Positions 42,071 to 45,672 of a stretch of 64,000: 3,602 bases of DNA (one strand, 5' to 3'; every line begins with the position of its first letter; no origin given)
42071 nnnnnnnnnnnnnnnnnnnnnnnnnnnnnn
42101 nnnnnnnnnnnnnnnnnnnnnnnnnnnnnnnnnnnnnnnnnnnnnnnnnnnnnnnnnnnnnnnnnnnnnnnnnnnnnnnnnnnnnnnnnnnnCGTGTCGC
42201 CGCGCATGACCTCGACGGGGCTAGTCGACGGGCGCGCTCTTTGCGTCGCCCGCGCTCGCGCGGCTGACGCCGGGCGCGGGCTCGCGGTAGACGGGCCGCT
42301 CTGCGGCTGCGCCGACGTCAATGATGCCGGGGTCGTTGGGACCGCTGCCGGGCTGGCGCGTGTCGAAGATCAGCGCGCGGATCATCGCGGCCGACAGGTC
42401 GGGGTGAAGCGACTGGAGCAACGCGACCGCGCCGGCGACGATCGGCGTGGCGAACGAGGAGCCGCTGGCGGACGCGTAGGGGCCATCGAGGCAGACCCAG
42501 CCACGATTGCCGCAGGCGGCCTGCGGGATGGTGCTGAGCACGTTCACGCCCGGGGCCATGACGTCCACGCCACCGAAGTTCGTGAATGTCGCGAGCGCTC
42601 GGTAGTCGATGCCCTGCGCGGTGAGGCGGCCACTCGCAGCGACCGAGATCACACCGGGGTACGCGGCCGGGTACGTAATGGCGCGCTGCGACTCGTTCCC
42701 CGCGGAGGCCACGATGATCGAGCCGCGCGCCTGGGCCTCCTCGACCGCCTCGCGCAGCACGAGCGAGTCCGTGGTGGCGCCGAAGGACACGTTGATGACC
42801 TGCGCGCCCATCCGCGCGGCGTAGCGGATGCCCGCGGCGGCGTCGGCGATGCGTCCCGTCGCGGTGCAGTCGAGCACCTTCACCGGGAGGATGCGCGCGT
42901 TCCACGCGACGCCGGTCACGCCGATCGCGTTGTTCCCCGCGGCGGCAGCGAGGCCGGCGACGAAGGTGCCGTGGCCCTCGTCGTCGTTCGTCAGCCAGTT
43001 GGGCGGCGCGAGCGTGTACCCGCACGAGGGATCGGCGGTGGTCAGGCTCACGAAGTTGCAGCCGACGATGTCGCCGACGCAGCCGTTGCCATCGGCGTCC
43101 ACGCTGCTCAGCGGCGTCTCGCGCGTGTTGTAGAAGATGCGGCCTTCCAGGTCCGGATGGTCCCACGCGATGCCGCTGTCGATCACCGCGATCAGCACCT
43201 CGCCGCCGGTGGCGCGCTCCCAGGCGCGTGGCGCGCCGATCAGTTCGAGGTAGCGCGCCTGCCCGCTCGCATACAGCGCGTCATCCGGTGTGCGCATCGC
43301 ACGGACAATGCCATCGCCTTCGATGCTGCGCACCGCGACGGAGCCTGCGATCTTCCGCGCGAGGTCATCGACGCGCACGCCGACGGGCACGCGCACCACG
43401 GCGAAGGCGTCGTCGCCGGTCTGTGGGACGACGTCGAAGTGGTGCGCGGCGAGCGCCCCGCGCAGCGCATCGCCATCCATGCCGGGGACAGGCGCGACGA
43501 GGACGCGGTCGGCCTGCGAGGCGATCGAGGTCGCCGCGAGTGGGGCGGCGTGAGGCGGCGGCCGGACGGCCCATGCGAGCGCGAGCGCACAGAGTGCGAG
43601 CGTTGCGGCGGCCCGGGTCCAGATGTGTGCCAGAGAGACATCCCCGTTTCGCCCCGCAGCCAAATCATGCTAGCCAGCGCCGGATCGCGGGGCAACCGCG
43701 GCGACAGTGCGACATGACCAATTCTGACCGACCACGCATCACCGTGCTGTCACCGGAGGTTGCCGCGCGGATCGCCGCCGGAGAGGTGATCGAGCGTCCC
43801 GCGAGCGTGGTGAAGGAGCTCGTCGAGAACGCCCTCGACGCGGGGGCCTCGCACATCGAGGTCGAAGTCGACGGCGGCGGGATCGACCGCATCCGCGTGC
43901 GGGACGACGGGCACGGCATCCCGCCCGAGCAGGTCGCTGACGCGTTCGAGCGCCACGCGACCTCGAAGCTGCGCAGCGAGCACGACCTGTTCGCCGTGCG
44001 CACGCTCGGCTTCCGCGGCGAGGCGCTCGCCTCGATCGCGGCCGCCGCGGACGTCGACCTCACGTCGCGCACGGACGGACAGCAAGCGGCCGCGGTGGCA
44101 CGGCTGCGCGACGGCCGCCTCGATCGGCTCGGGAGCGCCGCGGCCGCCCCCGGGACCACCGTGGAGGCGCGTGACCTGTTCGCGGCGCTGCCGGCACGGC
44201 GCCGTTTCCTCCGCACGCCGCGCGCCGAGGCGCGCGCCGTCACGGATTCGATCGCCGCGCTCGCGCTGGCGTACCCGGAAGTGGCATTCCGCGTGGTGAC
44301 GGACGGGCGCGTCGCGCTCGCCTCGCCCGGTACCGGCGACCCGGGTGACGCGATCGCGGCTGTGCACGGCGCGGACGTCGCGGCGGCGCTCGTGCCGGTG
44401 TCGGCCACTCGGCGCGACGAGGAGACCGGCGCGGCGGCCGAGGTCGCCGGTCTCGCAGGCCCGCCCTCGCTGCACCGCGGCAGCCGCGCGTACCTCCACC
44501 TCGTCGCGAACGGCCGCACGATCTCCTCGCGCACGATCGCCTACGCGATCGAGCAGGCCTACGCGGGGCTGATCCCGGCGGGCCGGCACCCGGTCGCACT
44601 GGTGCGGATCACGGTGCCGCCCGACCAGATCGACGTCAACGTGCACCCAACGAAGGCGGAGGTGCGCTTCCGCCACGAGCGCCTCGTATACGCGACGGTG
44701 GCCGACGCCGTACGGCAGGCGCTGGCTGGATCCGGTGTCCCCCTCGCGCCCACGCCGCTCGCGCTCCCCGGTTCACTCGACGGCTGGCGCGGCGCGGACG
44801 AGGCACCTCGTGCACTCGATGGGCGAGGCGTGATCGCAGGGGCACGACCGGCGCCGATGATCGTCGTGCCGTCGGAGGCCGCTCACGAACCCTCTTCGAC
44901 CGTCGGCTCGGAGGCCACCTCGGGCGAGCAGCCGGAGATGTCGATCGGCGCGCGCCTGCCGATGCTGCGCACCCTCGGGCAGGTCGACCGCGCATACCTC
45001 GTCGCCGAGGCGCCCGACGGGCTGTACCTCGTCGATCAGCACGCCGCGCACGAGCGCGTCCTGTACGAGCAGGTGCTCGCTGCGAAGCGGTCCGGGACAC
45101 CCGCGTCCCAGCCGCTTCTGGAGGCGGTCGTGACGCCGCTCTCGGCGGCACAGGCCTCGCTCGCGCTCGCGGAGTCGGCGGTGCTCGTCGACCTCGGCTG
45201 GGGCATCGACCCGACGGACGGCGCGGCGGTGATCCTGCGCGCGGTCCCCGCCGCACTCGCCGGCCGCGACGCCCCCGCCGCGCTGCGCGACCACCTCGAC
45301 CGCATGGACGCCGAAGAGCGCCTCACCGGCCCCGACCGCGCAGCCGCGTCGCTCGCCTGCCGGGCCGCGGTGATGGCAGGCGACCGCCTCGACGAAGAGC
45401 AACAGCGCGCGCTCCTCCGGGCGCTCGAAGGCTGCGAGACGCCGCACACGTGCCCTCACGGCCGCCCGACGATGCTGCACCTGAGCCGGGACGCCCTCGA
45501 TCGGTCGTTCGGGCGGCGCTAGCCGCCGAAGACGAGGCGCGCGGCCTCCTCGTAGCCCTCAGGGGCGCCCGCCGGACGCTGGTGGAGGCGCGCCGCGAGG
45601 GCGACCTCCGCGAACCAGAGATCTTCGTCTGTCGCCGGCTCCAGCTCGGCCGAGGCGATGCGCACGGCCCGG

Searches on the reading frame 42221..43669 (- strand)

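Call 16: search_protein_families(library=pfam, proteins=[window:42221-43669:-], max_evalue=0.00001)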
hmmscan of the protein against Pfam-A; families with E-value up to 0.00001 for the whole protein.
window:42221-43669:- (482 aa): 1 family
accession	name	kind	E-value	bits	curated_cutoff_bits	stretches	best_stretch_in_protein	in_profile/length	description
PF00082.27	Peptidase_S8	-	7.7e-53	180.1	21.8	1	156-439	2-274/288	Subtilase family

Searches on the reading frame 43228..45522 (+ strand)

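Call 83: search_protein_families(library=pfam, proteins=[window:43228-45522:+], max_evalue=0.0001)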
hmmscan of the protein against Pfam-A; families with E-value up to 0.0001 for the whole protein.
window:43228-45522:+ (764 aa): 4 families
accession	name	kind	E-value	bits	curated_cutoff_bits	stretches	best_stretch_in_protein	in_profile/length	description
PF01119.25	DNA_mis_repair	-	5.4e-32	110.3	26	1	376-499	1-118/119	DNA mismatch repair protein, C-terminal domain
PF08676.16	MutL_C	-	1.9e-29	102.6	25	1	583-721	1-142/142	MutL C terminal dimerisation domain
PF13589.12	HATPase_c_3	-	1.7e-13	51.2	25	1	192-289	4-101/137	Histidine kinase-, DNA gyrase B-, and HSP90-like ATPase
PF02518.31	HATPase_c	-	2.7e-10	41.1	26.4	1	189-245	4-63/111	Histidine kinase-, DNA gyrase B-, and HSP90-like ATPase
